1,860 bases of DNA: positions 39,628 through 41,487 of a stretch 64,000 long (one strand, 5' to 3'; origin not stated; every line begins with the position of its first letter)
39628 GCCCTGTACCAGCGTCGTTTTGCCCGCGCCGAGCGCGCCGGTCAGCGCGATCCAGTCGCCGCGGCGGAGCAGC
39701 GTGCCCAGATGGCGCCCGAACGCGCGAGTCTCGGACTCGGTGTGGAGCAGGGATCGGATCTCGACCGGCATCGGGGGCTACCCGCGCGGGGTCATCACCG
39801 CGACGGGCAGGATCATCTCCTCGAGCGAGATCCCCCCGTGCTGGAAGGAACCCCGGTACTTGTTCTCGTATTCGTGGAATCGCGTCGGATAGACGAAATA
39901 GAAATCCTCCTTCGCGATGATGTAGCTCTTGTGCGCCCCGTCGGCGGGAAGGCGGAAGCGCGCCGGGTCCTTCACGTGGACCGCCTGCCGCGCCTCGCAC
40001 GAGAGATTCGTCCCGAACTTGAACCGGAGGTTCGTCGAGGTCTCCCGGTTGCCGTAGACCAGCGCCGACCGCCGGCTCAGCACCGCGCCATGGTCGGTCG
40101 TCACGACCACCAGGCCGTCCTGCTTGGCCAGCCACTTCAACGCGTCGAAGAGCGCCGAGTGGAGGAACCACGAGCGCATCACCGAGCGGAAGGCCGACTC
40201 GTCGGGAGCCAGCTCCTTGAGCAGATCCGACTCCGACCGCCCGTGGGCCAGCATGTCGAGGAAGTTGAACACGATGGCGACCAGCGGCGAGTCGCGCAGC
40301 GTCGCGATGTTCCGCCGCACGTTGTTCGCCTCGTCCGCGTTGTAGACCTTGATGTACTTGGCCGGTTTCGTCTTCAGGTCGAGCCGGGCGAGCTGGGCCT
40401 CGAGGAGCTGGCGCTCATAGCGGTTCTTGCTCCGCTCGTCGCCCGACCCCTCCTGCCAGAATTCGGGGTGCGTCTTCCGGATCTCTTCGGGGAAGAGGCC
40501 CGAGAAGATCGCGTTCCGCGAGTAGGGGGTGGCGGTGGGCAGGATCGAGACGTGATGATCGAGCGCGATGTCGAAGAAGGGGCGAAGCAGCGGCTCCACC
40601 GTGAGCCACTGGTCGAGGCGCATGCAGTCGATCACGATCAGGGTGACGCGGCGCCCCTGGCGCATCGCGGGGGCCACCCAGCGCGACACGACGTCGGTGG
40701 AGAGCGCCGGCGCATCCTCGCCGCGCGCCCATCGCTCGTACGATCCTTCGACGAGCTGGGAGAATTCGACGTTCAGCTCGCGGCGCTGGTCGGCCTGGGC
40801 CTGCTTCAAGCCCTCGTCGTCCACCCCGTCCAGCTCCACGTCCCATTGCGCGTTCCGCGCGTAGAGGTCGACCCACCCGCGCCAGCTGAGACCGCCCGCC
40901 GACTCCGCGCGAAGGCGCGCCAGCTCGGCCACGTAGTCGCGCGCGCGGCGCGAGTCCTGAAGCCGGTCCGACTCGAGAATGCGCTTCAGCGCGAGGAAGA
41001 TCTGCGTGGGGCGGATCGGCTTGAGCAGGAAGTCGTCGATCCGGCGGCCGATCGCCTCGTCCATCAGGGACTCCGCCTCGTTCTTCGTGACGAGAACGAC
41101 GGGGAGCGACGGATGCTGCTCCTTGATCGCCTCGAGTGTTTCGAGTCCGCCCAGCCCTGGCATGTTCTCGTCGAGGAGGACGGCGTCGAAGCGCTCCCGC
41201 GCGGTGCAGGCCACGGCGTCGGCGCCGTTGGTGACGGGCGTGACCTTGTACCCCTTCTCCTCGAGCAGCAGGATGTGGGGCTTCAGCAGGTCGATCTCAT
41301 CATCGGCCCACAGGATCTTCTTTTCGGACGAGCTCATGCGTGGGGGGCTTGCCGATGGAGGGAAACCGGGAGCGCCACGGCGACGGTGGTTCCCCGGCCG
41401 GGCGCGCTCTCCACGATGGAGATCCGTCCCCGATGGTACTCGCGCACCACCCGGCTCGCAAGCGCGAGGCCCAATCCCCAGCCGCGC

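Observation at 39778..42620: PorX/PorY-like two-component pair: receiver-PglZ response regulator coupled to a histidine kinase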

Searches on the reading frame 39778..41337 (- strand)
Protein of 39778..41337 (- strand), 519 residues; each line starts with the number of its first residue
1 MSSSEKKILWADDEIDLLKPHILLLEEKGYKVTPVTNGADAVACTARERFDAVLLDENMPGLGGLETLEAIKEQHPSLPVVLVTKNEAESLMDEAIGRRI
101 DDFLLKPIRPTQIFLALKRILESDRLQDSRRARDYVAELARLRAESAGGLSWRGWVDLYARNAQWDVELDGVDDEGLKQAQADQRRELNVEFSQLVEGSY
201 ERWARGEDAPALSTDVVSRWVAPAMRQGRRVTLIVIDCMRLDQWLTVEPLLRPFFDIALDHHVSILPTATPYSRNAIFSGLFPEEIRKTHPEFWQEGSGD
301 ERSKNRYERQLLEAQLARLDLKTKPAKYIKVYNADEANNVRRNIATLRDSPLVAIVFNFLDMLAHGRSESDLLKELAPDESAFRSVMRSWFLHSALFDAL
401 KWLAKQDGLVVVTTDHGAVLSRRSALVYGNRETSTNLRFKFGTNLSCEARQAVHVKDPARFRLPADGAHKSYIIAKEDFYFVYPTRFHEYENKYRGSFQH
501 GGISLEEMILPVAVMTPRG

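Call 4: search_protein_families(library=pfam, proteins=[window:39778-41337:-], max_evalue=0.01)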
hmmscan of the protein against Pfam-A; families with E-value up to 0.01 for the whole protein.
window:39778-41337:- (519 aa): 3 families
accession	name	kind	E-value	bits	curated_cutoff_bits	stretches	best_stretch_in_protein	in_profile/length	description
PF00072.30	Response_reg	-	8.1e-23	81.1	30.2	1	8-117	1-110/111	Response regulator receiver domain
PF08665.17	PglZ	-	1.4e-19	71.2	25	1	229-423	1-177/179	PglZ domain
PF21264.3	DYNC2H1_AAA_dom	-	0.0027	18.3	27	0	384-452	18-87/96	Cytoplasmic dynein 2 heavy chain 1, AAA+ ATPase domain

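Call 5: search_protein_families(library=ncbifam, proteins=[window:39778-41337:-], max_evalue=0.01)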
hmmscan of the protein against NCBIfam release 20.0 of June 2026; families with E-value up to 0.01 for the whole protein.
window:39778-41337:- (519 aa): 90 families (the best 25 are shown)
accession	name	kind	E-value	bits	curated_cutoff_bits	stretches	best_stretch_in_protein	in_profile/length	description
NF052313.1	T9SS_RR_PorX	equivalog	5.1e-193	642.5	300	1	7-518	2-513/513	T9SS response regulator signal transducer PorX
NF033449.0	BREX_PglZ_3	exception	1.9e-23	82.7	250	1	105-512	252-638/642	BREX-3 system phosphatase PglZ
NF047793.1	ResRegPgtA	equivalog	9.6e-18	64.2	650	1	1-131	1-131/414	two-component system response regulator PgtA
NF007135.0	PRK09581.1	equivalog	5.4e-13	48.5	474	1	25-137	22-136/457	PleD family two-component system response regulator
NF053512.1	nitric_RR_NosR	exception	5.8e-13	48.6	400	1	8-131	1-125/422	response regulator c-di-GMP phosphodiesterase, NosR family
NF041946.1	LuxO_transreg_Vib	equivalog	2.2e-12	46.5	800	1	28-129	19-120/463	quorum-sensing sigma-54 dependent transcriptional regulator LuxO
NF051870.1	NAssimRespRegNtrX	equivalog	2.4e-12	46.5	600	1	7-131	3-130/452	nitrogen assimilation response regulator NtrX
NF033117.2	vanR_ACDEGLN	exception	7.8e-12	45.2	350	1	8-121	1-113/226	VanR-ABDEGLN family response regulator transcription factor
NF011695.0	PRK15115.1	equivalog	1.4e-11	43.8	763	1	4-125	5-126/445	two-component system response regulator GlrR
NF008469.0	PRK11361.1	equivalog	2.9e-11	42.7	714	1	5-131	4-130/461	acetoacetate metabolism transcriptional regulator AtoC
NF007005.1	PRK09468.1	equivalog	3e-11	43.2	331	1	5-122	3-120/237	osmolarity response regulator transcription factor OmpR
NF008318.0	PRK11107.1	equivalog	3.7e-11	41.8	890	1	7-127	669-791/920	two-component sensor histidine kinase BarA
NF012227.0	AdeR_RR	equivalog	4.3e-11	42.7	340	1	3-129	9-134/239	efflux system response regulator transcription factor AdeR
NF008296.0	PRK11083.1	equivalog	4.6e-11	42.6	273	1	5-128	3-123/228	two-component system response regulator CreB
NF007935.0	PRK10651.1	equivalog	5.8e-11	42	250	1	31-120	34-123/216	two-component system response regulator NarL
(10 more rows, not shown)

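Call 6: search_solved_structures(query=window:39778-41337:-, show_alignments=2, max_evalue=0.001)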
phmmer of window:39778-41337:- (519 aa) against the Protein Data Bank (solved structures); distinct sequences matched with E-value up to 0.001: 196 (the best 60 are shown).
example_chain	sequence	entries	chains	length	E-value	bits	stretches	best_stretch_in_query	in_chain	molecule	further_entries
7pv7_D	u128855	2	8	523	4.3e-133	448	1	7-518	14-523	Response regulator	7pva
7pvk_A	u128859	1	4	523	2.1e-132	445.7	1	7-518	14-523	Response regulator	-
8p6f_A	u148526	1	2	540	2.9e-131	441.9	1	5-518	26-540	Response regulator receiver domain-containing protein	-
8ted_A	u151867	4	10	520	3.7e-131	441.6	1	6-518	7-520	Response regulator receiver protein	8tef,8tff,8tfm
8thp_A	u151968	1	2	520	1.8e-130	439.3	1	6-518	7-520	Response regulator receiver protein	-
2oqr_A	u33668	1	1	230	9.9e-12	47.6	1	7-139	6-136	Sensory transduction protein regX3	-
1mvo_A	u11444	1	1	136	1e-11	47.6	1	5-126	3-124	PhoP response regulator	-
9xzo_A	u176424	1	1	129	2.2e-11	46.5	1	7-123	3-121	De novo protein M1X0B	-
9of4_A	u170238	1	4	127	3e-11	46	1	6-121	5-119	PmrA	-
9of5_A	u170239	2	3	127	3.1e-11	46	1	6-121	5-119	PmrA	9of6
7m0s_A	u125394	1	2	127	3.1e-11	46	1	6-121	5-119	Two-component system response regulator PmrA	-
9of7_A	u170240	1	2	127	3.1e-11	46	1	6-121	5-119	PmrA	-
9of8_A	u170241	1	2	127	3.4e-11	45.9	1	6-120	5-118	PmrA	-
8imw_A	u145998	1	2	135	3.7e-11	45.7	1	6-121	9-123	Transcriptional regulator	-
9of3_A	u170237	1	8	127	5.8e-11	45.1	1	6-121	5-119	PmrA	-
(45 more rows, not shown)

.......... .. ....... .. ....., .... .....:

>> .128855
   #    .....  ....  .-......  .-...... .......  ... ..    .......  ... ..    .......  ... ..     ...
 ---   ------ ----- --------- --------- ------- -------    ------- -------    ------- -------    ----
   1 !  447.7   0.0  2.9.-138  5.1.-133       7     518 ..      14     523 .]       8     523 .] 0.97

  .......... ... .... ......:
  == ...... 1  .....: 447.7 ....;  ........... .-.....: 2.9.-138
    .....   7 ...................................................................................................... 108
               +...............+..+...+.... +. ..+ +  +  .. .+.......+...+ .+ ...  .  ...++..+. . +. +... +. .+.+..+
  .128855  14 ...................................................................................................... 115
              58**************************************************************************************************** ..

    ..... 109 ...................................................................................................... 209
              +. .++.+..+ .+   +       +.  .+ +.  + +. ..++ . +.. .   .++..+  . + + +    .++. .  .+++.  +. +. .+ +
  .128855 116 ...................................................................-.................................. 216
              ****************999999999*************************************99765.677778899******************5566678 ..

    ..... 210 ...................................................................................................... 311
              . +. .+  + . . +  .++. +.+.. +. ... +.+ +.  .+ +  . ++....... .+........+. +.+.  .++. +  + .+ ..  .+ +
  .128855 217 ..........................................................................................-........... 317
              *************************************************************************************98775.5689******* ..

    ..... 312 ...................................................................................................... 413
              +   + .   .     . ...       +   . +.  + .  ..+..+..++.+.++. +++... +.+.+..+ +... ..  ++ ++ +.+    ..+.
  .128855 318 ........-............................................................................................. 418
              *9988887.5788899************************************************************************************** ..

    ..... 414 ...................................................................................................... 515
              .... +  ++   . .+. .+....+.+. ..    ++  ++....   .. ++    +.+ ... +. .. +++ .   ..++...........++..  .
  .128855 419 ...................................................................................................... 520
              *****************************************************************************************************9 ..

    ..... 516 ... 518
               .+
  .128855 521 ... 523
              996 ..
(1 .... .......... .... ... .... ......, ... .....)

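Call 8: find_encoding_contigs(protein=window:39778-41337:-, flank=10000, max_places=6)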
Protein window:39778-41337:- (519 aa): 2 contigs read that carry it; 2 places shown.
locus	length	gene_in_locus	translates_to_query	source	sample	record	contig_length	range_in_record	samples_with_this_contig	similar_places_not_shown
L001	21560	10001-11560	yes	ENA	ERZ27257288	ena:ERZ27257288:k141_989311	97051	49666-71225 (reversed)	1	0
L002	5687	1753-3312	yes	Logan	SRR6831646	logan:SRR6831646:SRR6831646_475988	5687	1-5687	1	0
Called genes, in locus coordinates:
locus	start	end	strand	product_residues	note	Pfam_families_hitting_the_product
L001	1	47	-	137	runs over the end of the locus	PF00903:Glyoxalase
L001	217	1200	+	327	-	PF01717:Meth_synt_2, PF08267:Meth_synt_1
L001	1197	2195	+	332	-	PF01717:Meth_synt_2, PF08267:Meth_synt_1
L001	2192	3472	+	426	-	PF25917:BSH_RND, PF25876:HH_MFP_RND (weak), PF25954:Beta-barrel_RND_2, PF25967:RND-MFP_C (faint), PF25989:YknX_C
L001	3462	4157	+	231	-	PF00005:ABC_tran, PF13304:AAA_21 (faint)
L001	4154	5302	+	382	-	PF12704:MacB_PCD, PF02687:FtsX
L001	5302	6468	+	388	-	PF12704:MacB_PCD, PF02687:FtsX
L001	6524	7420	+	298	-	PF01379:Porphobil_deam, PF03900:Porphobil_deamC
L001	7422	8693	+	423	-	PF02403:Seryl_tRNA_N, PF00587:tRNA-synt_2b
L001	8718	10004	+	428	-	PF00512:HisKA (faint), PF02518:HATPase_c, PF13581:HATPase_c_2 (faint)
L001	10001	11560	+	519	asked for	PF00072:Response_reg, PF08665:PglZ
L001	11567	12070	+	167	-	PF02367:TsaE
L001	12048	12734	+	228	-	PF00814:TsaD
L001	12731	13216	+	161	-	PF13480:Acetyltransf_6 (weak), PF00583:Acetyltransf_1, PF13673:Acetyltransf_10, PF13508:Acetyltransf_7, PF08445:FR47 (weak)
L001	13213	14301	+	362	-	PF17848:Zn_ribbon_ACC, PF01039:Carboxyl_trans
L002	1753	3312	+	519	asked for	PF00072:Response_reg, PF08665:PglZ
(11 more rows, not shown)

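Call 24: find_homologous_proteins(query=window:39778-41337:-, max_evalue=1e-20)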
Query window:39778-41337:- (519 aa): 7996 proteins with E <= 1e-20 among 8000 candidates; the best 120 are listed.
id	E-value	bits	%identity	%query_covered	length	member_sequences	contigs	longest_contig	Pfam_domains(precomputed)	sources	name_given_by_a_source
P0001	0.0e+0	1128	95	100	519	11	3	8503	PF00072.31,PF08665.18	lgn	-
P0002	0.0e+0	1092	92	100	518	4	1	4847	PF00072.31,PF08665.18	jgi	jgi:CheY-like chemotaxis protein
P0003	0.0e+0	1087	92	100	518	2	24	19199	PF00072.31,PF08665.18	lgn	-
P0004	0.0e+0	1084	92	100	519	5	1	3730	PF00072.31,PF08665.18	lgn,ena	-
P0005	0.0e+0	1069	90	100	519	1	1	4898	PF00072.31,PF08665.18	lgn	-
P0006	0.0e+0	1069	90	100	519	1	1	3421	PF00072.31,PF08665.18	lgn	-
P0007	0.0e+0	1060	88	100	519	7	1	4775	PF00072.31,PF08665.18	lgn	-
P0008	0.0e+0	1059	89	100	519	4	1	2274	PF00072.31,PF08665.18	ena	-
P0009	0.0e+0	1051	88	100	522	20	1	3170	PF00072.31,PF08665.18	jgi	jgi:CheY-like chemotaxis protein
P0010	0.0e+0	1049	88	100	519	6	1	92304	PF00072.31,PF08665.18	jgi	jgi:CheY-like chemotaxis protein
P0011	0.0e+0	1046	87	100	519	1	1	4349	PF00072.31,PF08665.18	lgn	-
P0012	6.9e-294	993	83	100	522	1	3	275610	PF00072.31,PF08665.18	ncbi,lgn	ncbi:MAG TPA: bifunctional response regulator/alkaline phosphatase family protein [Candidatus Eisenb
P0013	2.2e-288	975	82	100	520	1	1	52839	PF00072.31,PF08665.18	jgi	jgi:CheY-like chemotaxis protein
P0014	3.9e-288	974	81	100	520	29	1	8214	PF00072.31,PF08665.18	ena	-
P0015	6.0e-288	974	81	100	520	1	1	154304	PF00072.31,PF08665.18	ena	-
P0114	5.8e-216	736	59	100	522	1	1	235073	PF00072.31,PF08665.18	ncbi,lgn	-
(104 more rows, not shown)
